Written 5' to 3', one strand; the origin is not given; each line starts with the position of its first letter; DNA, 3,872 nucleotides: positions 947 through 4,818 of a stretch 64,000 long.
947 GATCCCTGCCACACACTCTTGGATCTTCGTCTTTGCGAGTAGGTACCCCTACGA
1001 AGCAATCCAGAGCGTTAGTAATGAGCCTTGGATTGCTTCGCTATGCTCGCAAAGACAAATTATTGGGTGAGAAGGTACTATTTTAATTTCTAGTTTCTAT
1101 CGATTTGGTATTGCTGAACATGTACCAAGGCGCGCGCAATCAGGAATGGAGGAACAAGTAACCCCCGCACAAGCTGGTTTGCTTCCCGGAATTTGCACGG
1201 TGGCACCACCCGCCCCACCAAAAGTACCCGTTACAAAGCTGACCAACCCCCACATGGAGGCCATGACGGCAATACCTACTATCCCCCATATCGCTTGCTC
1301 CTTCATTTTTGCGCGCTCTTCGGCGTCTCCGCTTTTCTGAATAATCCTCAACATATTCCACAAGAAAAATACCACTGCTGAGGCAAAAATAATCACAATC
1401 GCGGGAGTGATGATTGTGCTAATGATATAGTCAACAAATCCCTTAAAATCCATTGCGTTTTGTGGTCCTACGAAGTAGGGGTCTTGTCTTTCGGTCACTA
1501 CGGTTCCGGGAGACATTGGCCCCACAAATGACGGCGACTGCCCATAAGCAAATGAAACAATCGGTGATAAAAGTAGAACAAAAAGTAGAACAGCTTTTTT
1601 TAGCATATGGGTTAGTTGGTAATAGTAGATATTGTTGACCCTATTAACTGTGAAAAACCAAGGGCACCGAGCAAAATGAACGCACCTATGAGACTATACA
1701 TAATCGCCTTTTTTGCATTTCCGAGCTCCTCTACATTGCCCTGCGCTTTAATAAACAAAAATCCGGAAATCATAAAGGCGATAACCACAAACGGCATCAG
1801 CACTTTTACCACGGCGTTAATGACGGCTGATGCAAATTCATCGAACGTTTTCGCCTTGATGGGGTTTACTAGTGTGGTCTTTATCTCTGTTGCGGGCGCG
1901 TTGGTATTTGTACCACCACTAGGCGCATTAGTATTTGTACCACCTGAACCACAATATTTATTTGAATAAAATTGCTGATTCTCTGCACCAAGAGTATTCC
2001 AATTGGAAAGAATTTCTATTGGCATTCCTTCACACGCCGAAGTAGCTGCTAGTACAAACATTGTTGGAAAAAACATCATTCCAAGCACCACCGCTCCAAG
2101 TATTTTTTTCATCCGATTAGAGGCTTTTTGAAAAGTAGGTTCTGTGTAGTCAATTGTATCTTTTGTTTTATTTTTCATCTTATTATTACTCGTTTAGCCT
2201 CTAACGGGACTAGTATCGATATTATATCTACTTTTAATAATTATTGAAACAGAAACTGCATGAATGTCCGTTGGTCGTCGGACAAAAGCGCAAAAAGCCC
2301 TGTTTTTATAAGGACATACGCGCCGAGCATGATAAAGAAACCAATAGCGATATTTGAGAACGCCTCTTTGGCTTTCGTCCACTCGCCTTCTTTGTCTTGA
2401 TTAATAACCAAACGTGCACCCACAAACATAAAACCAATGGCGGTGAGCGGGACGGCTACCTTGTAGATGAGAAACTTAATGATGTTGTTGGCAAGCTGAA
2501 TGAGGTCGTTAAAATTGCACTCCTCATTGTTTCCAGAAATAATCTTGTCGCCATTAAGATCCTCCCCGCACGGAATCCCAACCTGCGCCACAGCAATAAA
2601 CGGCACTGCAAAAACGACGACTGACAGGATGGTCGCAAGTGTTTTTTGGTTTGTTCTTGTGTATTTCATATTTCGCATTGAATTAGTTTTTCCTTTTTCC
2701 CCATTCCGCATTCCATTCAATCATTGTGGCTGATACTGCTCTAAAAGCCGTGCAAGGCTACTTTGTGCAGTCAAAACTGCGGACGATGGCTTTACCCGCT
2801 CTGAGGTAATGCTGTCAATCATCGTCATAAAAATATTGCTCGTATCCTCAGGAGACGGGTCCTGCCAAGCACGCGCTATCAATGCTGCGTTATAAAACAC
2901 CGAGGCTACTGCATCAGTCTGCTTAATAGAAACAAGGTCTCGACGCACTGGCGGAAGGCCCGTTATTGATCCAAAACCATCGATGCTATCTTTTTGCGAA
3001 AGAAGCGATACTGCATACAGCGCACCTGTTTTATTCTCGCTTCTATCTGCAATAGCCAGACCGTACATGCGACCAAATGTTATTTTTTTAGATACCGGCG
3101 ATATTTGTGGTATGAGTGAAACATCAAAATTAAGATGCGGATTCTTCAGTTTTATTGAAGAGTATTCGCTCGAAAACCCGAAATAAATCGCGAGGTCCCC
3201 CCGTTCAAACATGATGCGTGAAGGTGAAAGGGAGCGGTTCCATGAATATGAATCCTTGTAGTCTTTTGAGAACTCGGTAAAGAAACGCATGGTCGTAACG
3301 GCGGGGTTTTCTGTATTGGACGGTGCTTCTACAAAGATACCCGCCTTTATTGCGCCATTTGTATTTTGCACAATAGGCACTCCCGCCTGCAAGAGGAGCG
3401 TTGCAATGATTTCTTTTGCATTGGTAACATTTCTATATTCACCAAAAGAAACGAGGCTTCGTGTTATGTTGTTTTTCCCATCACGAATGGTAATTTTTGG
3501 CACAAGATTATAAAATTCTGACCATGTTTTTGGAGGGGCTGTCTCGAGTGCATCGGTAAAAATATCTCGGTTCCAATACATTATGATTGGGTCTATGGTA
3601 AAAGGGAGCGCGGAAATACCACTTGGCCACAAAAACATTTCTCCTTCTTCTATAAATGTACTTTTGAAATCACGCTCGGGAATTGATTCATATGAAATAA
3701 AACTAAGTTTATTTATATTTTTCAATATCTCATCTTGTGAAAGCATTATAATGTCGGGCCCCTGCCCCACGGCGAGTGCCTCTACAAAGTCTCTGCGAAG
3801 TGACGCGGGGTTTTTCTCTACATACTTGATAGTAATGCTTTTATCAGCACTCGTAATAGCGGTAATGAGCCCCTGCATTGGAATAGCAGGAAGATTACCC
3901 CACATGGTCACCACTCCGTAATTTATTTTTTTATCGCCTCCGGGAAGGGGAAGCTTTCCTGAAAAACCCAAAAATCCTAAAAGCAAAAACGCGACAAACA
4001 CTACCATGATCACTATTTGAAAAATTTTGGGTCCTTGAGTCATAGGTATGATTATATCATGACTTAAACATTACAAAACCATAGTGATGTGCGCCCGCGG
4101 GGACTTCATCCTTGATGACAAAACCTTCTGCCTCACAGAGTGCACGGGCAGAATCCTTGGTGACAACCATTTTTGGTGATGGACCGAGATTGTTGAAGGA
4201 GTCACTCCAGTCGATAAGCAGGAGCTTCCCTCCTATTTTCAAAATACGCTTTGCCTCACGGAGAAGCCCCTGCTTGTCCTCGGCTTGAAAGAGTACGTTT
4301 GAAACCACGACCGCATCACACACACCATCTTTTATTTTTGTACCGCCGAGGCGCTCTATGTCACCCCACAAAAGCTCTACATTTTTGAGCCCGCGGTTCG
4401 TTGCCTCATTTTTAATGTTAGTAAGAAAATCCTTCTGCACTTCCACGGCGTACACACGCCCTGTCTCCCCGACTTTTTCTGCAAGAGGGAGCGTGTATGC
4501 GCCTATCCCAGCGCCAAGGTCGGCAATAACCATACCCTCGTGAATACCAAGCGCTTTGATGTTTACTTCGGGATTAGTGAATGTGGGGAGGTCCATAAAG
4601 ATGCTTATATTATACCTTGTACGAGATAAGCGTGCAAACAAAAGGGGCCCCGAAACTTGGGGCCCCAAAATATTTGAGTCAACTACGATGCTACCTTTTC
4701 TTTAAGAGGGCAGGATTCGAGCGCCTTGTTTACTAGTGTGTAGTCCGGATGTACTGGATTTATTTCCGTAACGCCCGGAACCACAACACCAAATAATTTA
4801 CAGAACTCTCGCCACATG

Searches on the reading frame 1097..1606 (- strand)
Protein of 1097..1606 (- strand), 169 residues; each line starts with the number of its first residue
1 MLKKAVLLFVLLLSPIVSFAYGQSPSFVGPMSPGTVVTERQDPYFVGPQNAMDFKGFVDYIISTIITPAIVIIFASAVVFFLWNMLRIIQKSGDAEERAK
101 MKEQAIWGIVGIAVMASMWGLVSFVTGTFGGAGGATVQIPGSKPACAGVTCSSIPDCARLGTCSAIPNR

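Call 8: search_protein_families(library=pfam, proteins=[window:1097-1606:-])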
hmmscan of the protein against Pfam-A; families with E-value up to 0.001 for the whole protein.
window:1097-1606:- (169 aa): 1 family
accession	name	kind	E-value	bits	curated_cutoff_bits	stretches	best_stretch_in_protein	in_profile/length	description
PF18895.5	T4SS_pilin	-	2.2e-10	40.9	26.6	1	61-125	8-71/71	Type IV secretion system pilin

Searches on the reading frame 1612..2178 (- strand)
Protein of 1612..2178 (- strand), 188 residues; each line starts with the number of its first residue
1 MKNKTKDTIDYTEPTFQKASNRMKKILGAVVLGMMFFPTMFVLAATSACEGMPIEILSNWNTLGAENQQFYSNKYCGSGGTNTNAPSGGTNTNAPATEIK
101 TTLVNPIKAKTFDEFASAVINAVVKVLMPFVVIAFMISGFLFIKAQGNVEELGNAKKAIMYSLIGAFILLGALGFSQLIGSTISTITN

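Call 8: search_protein_families(library=pfam, proteins=[window:1612-2178:-])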
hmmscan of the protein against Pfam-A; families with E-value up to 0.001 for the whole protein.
window:1612-2178:- (188 aa): 1 family
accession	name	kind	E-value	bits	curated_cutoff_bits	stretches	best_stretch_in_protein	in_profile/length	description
PF18895.5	T4SS_pilin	-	1.5e-08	35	26.6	1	110-179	3-71/71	Type IV secretion system pilin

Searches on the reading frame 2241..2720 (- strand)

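Call 8: search_protein_families(library=pfam, proteins=[window:2241-2720:-])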
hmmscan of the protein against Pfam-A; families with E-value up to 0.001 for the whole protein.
window:2241-2720:- (159 aa): 2 families
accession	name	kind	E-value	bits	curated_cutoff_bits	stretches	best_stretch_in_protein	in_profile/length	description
PF18895.5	T4SS_pilin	-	7.5e-05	23.2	26.6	1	76-138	7-68/71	Type IV secretion system pilin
PF04956.18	TrbC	-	0.00013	22.6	27.9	0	21-137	6-94/98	TrbC/VIRB2 pilin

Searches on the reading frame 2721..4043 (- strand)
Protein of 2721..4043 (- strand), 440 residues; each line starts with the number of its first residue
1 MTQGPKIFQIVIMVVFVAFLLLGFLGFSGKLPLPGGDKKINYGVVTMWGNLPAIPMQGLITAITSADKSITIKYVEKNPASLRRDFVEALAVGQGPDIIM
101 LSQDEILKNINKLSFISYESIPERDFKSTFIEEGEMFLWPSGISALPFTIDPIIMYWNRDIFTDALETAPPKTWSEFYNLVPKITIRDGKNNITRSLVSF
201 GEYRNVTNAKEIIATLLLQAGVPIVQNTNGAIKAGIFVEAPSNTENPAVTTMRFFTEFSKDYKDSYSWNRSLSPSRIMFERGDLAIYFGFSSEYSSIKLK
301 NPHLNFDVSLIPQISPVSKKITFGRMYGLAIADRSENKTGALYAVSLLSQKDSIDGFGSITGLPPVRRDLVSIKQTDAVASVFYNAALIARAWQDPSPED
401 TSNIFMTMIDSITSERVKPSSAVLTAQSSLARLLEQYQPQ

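Call 8: search_protein_families(library=pfam, proteins=[window:2721-4043:-])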
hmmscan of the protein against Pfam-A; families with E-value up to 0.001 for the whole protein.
window:2721-4043:- (440 aa): 2 families
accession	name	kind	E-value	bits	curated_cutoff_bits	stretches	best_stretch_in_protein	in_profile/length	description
PF13416.11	SBP_bac_8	-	1e-14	55.4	27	1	62-372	5-267/279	Bacterial extracellular solute-binding protein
PF01547.30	SBP_bac_1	-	9.6e-11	42.6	26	1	64-341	18-293/307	Bacterial extracellular solute-binding protein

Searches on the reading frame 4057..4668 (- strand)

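Call 8: search_protein_families(library=pfam, proteins=[window:4057-4668:-])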
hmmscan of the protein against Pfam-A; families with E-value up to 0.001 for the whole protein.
window:4057-4668:- (203 aa): 13 families
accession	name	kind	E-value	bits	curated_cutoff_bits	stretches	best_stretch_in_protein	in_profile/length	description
PF13847.12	Methyltransf_31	-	9.5e-19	68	27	1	42-160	1-114/145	Methyltransferase domain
PF08241.18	Methyltransf_11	-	5.5e-16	59.4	21.2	1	50-150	2-94/95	Methyltransferase domain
PF01209.24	Ubie_methyltran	-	2.6e-15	56.9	20.1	1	38-157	41-157/233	ubiE/COQ5 methyltransferase family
PF13649.12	Methyltransf_25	-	2.8e-14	54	27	1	48-147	1-97/97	Methyltransferase domain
PF08242.18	Methyltransf_12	-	1e-09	39.4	30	1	50-149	2-98/98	Methyltransferase domain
PF05175.20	MTS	-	1.9e-07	31.3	23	1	45-153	32-140/170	Methyltransferase small domain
PF01135.25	PCMT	-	3.4e-05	24.1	20.3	1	38-103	67-132/210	Protein-L-isoaspartate(D-aspartate) O-methyltransferase (PCMT)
PF01728.25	FtsJ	-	4.8e-05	23.8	24.1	1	41-109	17-80/181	FtsJ-like methyltransferase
PF02475.24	TRM5-TYW2_MTfase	-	8.2e-05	23.1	28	1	42-123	34-111/164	TRM5/TYW2 methyltransferase domain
PF02390.23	Methyltransf_4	-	9.3e-05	22.4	24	1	46-121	3-77/173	Putative methyltransferase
PF13489.12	Methyltransf_23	-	0.00073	19.7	27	1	44-158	22-123/164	Methyltransferase domain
PF01269.23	Fibrillarin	-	0.00073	19.2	27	1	36-198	63-218/227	Fibrillarin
PF01189.24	Methyltr_RsmB-F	-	0.00075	19.7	27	0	39-107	3-71/199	16S rRNA methyltransferase RsmB/F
